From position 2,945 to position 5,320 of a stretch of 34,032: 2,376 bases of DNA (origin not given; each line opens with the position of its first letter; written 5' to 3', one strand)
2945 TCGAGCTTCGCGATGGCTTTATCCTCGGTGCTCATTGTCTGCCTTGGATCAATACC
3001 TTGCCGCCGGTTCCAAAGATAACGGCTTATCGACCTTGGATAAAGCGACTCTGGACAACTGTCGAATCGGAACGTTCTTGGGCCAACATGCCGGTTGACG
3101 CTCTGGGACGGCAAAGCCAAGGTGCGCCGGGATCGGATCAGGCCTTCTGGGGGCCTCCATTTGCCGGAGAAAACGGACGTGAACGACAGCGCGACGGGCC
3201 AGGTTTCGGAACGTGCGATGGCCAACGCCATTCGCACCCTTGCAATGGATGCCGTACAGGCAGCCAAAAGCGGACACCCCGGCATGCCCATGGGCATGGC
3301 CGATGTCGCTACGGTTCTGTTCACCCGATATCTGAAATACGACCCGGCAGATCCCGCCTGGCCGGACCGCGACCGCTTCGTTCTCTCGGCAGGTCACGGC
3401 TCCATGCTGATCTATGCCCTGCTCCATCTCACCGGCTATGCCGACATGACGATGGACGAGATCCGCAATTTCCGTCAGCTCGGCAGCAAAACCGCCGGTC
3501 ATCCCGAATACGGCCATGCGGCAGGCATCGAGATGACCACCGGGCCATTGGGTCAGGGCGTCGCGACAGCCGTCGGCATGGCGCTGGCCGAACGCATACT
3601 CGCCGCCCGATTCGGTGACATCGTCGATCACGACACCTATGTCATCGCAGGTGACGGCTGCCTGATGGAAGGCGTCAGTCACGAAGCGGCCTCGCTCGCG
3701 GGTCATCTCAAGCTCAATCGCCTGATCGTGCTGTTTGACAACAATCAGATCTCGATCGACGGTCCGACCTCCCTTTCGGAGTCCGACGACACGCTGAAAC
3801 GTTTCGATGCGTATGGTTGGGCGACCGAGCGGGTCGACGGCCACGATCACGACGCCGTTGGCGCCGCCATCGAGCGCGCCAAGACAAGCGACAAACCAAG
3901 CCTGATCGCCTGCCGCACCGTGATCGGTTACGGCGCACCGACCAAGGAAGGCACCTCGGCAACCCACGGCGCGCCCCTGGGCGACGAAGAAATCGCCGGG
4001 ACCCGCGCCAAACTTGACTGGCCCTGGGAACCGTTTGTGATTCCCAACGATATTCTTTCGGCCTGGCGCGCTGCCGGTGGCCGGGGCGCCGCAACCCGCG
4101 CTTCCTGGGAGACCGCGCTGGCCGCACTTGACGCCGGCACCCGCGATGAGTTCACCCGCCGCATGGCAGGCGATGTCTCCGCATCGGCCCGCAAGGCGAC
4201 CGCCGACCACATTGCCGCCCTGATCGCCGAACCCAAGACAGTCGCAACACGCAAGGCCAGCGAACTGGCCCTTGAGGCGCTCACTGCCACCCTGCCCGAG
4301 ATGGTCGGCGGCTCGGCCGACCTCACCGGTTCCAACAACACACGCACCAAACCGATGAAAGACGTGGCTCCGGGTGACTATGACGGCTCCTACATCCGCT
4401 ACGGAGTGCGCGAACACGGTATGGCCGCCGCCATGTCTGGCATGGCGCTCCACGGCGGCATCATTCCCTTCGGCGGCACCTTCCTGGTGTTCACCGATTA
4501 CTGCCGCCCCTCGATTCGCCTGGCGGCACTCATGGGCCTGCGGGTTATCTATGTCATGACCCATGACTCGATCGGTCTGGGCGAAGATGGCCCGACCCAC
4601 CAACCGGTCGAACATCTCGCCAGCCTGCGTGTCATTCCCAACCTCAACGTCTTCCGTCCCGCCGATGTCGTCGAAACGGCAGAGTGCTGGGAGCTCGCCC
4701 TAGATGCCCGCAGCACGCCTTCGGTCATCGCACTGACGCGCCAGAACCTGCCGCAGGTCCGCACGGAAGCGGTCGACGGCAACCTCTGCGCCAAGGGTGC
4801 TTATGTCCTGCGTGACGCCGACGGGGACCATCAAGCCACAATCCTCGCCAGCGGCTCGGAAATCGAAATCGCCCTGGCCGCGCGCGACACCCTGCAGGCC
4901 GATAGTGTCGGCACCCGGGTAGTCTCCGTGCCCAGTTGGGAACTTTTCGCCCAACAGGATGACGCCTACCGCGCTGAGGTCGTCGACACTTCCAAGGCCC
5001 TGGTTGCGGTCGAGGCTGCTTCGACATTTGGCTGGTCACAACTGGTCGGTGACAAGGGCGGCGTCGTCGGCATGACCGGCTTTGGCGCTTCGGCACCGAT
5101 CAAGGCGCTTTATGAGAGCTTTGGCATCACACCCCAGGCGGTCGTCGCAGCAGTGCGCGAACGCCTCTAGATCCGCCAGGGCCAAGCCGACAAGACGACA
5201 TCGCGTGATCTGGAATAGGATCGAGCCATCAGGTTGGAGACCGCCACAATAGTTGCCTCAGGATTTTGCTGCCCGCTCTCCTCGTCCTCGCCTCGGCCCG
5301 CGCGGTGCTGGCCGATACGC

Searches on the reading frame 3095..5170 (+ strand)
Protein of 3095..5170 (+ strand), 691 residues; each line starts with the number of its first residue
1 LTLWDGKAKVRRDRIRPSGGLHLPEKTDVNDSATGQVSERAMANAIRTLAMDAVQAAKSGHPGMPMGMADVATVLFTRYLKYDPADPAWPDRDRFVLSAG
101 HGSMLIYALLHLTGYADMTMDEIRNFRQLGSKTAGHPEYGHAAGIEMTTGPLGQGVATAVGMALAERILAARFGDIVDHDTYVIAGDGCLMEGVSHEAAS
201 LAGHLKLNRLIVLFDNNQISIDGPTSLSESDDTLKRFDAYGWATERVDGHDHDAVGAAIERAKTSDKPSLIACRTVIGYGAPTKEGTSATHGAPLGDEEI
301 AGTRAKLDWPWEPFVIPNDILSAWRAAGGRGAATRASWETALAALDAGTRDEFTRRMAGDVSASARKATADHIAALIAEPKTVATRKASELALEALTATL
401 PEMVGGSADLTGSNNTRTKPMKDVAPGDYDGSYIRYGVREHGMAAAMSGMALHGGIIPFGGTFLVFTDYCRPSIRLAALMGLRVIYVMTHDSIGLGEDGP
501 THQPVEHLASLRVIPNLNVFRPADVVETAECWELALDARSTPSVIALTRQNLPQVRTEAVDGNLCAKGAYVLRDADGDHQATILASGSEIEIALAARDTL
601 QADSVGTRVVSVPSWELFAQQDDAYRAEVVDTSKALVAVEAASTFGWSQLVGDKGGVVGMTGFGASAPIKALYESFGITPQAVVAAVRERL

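Call 42: search_protein_families(library=pfam, proteins=[window:3095-5170:+], max_evalue=0.00001)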
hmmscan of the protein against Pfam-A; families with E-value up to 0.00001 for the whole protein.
window:3095-5170:+ (691 aa): 7 families
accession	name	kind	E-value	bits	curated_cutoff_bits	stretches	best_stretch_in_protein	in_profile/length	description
PF00456.26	Transketolase_N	-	4.5e-139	463.5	22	1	39-359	2-331/334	Transketolase, thiamine diphosphate binding domain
PF02779.29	Transket_pyr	-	1.8e-58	197.5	27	1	382-553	2-173/174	Transketolase, pyrimidine binding domain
PF22613.1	Transketolase_C_1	-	2.2e-38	131.4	27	1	568-679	1-113/113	Transketolase-like TK C-terminal domain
PF00676.26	E1_dh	-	4.3e-10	39.5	22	1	144-275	95-224/300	Dehydrogenase E1 component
PF13292.11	DXP_synthase_N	-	6.2e-09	36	21.2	1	40-222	19-176/274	1-deoxy-D-xylulose-5-phosphate synthase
PF02780.25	Transketolase_C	-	6.3e-08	33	25.9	1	574-683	6-124/124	Transketolase, C-terminal domain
PF02775.26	TPP_enzyme_C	-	6.1e-06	26.5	21.9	0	148-272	26-150/151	Thiamine pyrophosphate enzyme, C-terminal TPP binding domain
